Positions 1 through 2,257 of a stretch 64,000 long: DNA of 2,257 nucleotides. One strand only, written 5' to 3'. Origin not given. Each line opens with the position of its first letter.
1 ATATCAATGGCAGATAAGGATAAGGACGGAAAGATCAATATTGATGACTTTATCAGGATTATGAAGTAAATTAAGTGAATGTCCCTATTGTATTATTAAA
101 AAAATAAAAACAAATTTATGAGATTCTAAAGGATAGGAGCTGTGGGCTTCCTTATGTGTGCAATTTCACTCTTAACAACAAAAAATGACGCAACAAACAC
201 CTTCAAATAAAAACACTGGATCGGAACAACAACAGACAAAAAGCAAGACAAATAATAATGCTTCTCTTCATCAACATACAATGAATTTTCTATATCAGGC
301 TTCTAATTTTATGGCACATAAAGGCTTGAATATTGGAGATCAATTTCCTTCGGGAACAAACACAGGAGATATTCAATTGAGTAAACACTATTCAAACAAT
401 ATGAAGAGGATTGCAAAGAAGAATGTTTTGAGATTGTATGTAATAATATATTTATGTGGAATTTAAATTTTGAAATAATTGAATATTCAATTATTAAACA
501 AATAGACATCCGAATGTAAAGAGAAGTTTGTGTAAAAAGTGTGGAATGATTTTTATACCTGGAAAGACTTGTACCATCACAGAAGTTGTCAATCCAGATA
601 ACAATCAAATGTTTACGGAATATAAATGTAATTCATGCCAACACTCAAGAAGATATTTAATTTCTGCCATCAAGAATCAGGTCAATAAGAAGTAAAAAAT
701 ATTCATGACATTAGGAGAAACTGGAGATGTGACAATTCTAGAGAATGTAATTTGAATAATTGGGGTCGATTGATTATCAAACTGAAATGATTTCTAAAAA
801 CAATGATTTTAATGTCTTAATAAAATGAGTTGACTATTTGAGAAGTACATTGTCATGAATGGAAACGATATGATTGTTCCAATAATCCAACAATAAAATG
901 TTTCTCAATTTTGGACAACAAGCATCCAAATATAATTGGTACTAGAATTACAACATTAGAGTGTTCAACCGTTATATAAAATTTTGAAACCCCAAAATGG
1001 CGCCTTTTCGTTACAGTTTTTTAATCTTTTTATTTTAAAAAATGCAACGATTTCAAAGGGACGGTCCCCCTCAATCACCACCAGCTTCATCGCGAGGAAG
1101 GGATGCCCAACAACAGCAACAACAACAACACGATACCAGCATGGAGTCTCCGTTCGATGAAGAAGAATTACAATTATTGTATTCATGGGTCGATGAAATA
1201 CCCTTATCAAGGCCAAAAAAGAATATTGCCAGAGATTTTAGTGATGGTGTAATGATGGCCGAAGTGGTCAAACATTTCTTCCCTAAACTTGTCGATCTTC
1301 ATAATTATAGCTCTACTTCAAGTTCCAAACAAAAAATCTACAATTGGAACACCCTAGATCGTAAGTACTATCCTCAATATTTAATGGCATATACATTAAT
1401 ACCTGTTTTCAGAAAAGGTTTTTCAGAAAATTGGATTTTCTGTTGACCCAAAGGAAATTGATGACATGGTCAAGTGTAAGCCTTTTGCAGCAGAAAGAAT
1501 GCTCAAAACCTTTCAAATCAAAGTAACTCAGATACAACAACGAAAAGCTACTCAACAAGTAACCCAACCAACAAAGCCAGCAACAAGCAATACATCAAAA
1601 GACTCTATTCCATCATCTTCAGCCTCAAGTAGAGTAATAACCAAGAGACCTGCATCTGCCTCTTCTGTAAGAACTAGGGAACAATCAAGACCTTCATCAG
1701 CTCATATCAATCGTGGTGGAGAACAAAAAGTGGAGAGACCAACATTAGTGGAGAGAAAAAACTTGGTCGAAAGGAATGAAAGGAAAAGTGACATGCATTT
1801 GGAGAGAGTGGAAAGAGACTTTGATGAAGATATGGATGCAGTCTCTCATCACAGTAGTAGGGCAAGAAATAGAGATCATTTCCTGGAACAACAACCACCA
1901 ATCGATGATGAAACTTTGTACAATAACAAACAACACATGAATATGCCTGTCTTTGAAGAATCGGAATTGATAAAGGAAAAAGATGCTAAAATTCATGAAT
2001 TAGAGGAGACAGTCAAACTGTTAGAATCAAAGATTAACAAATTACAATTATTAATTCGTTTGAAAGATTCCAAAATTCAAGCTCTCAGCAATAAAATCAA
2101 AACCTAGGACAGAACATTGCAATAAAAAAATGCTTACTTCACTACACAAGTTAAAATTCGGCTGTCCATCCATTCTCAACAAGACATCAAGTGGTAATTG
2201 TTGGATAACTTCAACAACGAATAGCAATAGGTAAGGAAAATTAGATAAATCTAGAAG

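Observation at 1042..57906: Flagellar and microtubule toolkit: SPEF1-like CH-domain protein, vasohibin-like tubulin detyrosinase and kinesin-14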

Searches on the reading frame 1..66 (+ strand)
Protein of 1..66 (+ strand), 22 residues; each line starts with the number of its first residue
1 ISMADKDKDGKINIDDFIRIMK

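Call 52: search_solved_structures(query=window:1-66:+, max_evalue=10)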
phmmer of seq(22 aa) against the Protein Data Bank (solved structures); distinct sequences matched with E-value up to 10: 427 (the best 60 are shown).
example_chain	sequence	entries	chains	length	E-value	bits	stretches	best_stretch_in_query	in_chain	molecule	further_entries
2l1w_A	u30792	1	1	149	3.4e-07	31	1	2-21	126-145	Calmodulin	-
8aht_A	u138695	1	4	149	6.1e-06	27.4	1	3-21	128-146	Calmodulin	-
1rfj_A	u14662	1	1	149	1e-05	26.8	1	3-21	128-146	calmodulin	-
5i0i_E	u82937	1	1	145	1.3e-05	26.5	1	3-21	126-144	Calmodulin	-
1y6w_A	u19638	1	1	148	1.4e-05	26.4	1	3-21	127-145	Calmodulin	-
4aqr_A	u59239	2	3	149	1.9e-05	26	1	3-21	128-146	CALMODULIN-7 | CALMODULIN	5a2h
1ggz_A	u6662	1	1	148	2.4e-05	25.7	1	2-21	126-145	CALMODULIN-RELATED PROTEIN NB-1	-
2k0j_A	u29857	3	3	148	3.4e-05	25.3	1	3-21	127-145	calmodulin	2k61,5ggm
9d2f_S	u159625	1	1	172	3.5e-05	25.3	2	2-22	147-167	Centrin-2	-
6xxx_AAA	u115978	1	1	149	3.5e-05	25.3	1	3-21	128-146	Calmodulin-1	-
9e5c_4x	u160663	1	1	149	3.6e-05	25.3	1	3-21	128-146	Calmodulin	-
9fqr_Pk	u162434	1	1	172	3.6e-05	25.2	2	2-22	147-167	Centrin-2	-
5d43_A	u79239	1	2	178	3.8e-05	25.2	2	2-22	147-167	Centrin-1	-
9y6s_8M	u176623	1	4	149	4.1e-05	25.1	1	3-21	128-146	Calmodulin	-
1qs7_A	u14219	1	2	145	4.1e-05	25.1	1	3-21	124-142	CALMODULIN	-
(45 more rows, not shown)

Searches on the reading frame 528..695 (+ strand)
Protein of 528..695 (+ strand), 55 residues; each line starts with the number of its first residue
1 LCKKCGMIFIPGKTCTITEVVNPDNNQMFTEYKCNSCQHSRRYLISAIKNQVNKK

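Call 72: search_protein_families(library=pfam, proteins=[window:528-695:+], max_evalue=0.01)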
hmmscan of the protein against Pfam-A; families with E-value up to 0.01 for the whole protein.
window:528-695:+ (55 aa): 1 family
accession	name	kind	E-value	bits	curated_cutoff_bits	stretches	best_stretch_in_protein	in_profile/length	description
PF04032.22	Rpr2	-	8.5e-06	26.4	29.3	1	1-38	47-90/90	RNAse P Rpr2/Rpp21/SNM1 subunit domain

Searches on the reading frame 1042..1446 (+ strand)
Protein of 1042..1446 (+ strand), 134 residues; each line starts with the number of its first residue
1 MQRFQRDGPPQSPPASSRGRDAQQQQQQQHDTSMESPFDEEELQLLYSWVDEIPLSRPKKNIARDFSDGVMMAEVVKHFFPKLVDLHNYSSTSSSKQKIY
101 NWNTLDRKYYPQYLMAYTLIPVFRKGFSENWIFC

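Call 6: search_protein_families(library=pfam, proteins=[window:1042-1446:+], max_evalue=0.1)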
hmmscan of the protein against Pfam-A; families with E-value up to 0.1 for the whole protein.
window:1042-1446:+ (134 aa): 4 families
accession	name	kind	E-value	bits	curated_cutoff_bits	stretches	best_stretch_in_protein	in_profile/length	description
PF06294.16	CH_2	-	5.1e-26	91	27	1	46-108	1-62/96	CH-like domain in sperm protein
PF11971.13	CAMSAP_CH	-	7.3e-15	55.1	27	1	48-106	2-62/85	CAMSAP CH domain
PF00307.36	CH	-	0.0095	16.5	26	1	60-103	25-66/109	Calponin homology (CH) domain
PF19047.5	HOOK_N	-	0.025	14.8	23.5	1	43-87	3-46/146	HOOK domain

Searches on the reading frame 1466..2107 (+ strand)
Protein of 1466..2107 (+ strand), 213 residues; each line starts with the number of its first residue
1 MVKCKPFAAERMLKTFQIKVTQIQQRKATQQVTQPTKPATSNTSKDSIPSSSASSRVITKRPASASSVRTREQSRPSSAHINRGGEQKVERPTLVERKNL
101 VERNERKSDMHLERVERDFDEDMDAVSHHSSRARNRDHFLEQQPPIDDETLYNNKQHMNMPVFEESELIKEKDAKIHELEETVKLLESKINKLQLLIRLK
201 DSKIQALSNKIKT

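Call 6: search_protein_families(library=pfam, proteins=[window:1466-2107:+], max_evalue=0.1)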
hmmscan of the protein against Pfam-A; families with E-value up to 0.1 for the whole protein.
window:1466-2107:+ (213 aa): 2 families
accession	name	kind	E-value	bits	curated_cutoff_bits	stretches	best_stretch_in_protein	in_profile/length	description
PF04859.17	DUF641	-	0.02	15.7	27.6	1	161-212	69-115/127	Plant protein of unknown function (DUF641)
PF16808.10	PKcGMP_CC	-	0.027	14.5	35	1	170-194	4-28/35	Coiled-coil N-terminus of cGMP-dependent protein kinase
